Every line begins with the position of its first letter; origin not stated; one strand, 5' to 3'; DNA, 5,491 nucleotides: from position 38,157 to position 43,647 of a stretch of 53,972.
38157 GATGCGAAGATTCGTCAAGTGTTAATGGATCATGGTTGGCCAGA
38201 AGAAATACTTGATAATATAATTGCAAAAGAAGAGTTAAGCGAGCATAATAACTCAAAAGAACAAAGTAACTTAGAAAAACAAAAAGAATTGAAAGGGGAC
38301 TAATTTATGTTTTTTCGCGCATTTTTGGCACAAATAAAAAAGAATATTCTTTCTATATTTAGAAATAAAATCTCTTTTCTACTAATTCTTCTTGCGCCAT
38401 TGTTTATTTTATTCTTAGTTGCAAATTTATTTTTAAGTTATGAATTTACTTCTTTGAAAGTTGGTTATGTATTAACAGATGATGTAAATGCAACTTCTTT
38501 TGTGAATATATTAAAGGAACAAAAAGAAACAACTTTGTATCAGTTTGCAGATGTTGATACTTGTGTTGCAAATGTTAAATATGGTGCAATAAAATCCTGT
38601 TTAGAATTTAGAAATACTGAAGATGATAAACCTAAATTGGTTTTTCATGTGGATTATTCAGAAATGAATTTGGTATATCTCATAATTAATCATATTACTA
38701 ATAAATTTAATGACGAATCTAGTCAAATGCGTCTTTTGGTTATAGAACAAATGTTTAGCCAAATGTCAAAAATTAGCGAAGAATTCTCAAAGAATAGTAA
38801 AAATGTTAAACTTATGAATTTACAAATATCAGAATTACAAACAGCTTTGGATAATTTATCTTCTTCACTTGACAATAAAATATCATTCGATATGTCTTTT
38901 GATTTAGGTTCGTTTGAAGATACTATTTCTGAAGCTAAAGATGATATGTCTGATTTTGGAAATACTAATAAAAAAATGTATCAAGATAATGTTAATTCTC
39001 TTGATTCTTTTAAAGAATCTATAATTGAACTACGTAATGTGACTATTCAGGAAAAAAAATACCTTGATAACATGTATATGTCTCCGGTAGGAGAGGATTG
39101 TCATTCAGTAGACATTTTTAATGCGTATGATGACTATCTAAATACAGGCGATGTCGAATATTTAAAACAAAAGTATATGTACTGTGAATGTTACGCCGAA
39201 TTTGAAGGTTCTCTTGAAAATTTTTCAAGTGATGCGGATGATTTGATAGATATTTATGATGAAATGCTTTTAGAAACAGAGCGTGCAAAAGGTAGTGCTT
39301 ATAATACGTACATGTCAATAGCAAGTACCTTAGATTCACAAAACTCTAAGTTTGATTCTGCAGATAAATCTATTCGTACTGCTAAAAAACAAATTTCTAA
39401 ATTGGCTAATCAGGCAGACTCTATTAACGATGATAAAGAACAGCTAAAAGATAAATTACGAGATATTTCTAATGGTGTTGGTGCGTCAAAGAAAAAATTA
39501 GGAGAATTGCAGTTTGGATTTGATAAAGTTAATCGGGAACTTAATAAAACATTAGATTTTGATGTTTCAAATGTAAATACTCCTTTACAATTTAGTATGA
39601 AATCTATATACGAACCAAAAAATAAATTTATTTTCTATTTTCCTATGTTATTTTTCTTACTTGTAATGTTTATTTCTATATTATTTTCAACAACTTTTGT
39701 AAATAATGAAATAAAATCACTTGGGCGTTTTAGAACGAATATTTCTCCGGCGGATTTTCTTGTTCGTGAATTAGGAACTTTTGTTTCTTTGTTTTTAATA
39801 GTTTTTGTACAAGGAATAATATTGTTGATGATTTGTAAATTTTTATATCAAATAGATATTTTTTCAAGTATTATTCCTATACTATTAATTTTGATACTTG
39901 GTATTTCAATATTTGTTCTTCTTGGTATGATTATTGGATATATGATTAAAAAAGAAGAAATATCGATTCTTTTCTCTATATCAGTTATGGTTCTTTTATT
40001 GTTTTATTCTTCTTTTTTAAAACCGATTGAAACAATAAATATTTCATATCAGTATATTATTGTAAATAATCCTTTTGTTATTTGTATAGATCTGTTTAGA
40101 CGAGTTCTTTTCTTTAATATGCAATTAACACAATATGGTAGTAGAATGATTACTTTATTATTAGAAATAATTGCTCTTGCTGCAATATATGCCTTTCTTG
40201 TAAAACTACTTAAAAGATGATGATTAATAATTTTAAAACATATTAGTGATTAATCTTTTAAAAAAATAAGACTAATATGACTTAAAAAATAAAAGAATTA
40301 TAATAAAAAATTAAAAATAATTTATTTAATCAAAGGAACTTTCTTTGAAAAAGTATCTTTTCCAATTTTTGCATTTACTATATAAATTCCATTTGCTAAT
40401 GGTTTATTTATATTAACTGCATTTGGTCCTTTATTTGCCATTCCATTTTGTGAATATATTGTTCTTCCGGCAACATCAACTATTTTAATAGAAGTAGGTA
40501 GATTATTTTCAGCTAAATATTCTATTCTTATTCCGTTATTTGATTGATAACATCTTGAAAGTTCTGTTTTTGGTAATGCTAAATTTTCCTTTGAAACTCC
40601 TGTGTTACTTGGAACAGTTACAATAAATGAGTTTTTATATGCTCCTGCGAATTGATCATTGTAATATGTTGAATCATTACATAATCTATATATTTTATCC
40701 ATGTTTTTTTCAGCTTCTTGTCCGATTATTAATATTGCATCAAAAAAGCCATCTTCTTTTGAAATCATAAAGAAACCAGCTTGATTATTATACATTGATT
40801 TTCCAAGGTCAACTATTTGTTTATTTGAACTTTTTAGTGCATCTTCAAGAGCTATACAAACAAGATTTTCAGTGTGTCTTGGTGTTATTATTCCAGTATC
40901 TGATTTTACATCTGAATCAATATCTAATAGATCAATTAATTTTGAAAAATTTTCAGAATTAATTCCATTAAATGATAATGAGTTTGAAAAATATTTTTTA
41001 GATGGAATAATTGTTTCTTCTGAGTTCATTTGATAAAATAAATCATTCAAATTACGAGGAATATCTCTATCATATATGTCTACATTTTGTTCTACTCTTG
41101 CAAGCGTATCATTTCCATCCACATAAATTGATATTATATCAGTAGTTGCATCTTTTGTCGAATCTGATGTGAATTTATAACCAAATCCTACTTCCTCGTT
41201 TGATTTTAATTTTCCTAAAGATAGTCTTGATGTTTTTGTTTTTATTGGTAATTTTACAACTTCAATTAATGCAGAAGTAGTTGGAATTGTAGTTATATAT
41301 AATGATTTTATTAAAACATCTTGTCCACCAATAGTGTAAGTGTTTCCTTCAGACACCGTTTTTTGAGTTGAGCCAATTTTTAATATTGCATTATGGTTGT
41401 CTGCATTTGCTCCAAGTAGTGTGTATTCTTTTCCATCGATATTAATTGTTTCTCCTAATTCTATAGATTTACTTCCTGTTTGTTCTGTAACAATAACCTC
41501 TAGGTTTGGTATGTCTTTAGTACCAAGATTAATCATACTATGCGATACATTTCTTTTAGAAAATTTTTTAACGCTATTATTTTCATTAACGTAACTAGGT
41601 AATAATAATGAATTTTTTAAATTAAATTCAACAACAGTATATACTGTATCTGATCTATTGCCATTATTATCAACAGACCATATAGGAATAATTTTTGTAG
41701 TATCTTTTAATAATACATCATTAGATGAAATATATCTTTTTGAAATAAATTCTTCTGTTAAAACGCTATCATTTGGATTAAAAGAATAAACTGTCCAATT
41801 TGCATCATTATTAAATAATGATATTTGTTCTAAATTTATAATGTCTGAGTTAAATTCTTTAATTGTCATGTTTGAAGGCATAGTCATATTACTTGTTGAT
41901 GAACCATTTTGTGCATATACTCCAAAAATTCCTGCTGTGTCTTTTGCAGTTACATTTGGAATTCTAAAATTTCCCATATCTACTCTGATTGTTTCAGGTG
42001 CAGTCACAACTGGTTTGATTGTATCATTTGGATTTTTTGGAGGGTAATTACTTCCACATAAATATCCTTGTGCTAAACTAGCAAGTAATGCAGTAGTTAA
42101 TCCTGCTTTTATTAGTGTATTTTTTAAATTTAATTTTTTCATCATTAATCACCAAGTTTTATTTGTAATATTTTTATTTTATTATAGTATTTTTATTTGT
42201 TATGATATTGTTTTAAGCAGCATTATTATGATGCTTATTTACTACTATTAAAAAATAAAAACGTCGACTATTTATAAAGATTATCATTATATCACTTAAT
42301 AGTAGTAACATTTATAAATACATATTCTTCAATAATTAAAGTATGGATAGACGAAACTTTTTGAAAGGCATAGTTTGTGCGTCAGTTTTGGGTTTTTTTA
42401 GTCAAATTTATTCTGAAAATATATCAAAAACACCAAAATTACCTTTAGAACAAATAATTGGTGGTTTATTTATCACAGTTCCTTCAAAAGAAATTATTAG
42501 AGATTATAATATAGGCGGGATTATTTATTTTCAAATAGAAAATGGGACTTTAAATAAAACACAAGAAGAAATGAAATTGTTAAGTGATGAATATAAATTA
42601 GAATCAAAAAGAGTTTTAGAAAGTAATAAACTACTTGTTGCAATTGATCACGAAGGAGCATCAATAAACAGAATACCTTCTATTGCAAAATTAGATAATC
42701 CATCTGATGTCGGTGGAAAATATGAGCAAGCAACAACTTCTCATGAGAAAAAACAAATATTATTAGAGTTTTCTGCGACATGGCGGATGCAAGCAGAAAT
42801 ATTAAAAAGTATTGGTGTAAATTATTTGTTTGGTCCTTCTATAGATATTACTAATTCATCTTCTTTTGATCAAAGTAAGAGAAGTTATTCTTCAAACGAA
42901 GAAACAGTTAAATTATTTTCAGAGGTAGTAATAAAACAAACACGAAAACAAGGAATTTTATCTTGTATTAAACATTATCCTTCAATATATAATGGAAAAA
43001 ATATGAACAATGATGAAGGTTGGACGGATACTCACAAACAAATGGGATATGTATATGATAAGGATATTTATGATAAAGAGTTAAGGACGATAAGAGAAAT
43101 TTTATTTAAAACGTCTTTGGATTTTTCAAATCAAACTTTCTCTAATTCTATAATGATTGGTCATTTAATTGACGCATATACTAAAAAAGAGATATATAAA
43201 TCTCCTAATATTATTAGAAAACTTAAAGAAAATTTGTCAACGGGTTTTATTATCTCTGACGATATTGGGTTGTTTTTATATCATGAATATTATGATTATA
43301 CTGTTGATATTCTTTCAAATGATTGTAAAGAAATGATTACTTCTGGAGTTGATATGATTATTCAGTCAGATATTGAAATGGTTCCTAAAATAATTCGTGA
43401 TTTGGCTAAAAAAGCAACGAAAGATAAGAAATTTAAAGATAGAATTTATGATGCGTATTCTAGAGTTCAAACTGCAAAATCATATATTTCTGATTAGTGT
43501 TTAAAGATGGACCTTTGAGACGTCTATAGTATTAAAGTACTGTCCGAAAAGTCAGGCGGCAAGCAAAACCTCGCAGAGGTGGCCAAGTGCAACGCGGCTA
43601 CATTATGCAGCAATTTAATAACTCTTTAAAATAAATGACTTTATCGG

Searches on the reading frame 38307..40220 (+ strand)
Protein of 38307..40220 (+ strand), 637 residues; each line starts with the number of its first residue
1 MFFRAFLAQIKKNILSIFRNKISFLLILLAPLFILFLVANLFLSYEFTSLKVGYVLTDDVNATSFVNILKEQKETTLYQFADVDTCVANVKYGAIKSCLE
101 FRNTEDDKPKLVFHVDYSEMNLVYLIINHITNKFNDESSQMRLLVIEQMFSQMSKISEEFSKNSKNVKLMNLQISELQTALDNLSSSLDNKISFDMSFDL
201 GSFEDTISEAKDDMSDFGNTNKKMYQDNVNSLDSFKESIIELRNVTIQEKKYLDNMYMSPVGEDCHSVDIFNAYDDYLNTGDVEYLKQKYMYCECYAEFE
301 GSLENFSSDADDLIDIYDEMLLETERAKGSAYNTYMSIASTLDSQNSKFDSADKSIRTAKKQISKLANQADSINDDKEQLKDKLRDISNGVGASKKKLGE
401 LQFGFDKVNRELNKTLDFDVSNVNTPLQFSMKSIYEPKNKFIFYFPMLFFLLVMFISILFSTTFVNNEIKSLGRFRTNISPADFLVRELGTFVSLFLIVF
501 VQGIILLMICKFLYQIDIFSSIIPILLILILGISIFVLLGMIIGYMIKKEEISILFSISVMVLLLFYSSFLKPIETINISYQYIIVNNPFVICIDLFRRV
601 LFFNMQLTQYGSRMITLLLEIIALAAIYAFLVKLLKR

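Call 21: search_protein_families(library=ncbifam, proteins=[window:38307-40220:+])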
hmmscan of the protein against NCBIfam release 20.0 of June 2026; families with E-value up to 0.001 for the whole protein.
window:38307-40220:+ (637 aa): 3 families
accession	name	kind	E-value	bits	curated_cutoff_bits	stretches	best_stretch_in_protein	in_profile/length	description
NF038293.1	permease_SagH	equivalog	4.6e-11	42.1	450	2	440-581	175-316/370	SagH family ABC transporter permease subunit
NF045487.1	ASRP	equivalog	3.8e-05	22.5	300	0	325-414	175-260/593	archaea-specific SMC-related protein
TIGR02169.1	SMC_prok_A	equivalog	0.00017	19.4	729.4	0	325-414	688-777/1165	chromosome segregation protein SMC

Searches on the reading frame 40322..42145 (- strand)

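Call 21: search_protein_families(library=ncbifam, proteins=[window:40322-42145:-])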
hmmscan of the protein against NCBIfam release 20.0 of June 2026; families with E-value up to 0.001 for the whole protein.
window:40322-42145:- (607 aa): 1 family
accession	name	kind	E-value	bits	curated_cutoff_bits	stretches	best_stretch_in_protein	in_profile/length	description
TIGR04183.1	Por_Secre_tail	domain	1.5e-06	28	23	1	537-603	7-69/72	T9SS type A sorting domain-containing protein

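Call 35: search_protein_families(library=pfam, proteins=[window:40322-42145:-])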
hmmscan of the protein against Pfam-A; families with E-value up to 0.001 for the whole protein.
window:40322-42145:- (607 aa): 2 families
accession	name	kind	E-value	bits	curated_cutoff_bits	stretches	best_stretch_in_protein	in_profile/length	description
PF18962.6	Por_Secre_tail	-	2.1e-06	28.4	27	1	537-603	8-73/75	Secretion system C-terminal sorting domain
PF05123.17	S_layer_N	-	5.9e-05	22.9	27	1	212-298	112-189/359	S-layer like family, central region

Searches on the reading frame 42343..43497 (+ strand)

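Call 21: search_protein_families(library=ncbifam, proteins=[window:42343-43497:+])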
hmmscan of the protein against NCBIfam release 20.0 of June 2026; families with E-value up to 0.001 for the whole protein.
window:42343-43497:+ (384 aa): 1 family
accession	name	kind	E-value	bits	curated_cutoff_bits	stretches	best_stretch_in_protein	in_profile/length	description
NF003740.0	PRK05337.1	equivalog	6.4e-15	55.1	207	1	43-366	13-306/340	beta-N-acetylhexosaminidase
